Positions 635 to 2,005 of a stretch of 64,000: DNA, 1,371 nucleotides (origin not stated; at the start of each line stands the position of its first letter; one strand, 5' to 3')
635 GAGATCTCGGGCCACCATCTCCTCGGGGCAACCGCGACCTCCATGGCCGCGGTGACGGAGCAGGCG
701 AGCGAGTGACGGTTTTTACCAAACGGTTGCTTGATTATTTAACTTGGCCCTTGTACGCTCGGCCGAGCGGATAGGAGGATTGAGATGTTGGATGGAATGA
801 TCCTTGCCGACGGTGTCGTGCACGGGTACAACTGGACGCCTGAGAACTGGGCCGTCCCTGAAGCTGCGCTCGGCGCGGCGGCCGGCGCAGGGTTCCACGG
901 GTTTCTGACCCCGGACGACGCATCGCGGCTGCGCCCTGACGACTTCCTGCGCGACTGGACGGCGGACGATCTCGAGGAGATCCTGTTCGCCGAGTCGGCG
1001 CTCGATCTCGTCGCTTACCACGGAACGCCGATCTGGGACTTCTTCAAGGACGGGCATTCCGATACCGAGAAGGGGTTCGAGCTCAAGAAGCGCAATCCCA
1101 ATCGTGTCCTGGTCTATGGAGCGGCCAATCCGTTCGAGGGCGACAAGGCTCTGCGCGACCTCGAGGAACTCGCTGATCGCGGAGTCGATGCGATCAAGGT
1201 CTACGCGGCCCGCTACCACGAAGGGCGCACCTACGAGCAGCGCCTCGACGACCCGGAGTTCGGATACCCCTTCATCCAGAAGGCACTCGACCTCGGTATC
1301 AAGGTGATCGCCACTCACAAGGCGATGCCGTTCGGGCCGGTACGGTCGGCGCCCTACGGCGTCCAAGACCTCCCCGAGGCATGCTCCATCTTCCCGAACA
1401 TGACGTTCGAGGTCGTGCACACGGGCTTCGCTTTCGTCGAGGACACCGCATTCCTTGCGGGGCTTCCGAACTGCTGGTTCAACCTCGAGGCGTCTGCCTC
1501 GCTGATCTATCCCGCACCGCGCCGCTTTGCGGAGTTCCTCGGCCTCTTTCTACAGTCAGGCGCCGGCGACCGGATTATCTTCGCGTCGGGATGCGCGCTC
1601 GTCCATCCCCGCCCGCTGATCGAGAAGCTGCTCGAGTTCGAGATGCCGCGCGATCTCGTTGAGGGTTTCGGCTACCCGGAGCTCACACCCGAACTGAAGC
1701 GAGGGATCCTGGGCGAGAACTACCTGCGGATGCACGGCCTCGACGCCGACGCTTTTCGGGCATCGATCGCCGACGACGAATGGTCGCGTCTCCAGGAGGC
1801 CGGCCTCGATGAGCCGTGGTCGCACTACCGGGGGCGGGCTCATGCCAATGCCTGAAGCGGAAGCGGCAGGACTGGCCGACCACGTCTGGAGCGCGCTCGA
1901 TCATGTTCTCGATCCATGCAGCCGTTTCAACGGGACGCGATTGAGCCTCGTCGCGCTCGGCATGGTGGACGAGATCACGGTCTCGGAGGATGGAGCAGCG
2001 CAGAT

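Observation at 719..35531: One palindrome, CAAAC-N4-GTTTG, sits in eight promoter regions of the acyl-CoA supercluster: candidate single-regulator regulon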

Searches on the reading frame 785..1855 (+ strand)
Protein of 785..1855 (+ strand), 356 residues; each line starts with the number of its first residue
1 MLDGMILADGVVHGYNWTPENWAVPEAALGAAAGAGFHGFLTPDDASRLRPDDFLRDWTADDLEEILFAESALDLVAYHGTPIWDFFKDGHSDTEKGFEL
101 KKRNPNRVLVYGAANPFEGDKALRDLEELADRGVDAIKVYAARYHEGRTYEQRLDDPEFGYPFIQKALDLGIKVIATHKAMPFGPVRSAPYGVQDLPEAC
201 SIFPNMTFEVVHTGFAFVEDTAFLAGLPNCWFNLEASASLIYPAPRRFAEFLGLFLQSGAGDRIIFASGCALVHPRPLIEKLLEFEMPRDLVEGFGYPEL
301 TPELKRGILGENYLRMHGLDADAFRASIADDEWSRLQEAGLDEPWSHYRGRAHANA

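Call 21: search_protein_families(library=pfam, proteins=[window:785-1855:+])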
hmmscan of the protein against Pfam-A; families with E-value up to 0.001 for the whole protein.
window:785-1855:+ (356 aa): 0 families

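Call 42: search_protein_families(library=ncbifam, proteins=[window:785-1855:+], max_evalue=0.001)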
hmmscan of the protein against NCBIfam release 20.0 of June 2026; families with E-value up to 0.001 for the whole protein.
window:785-1855:+ (356 aa): 0 families
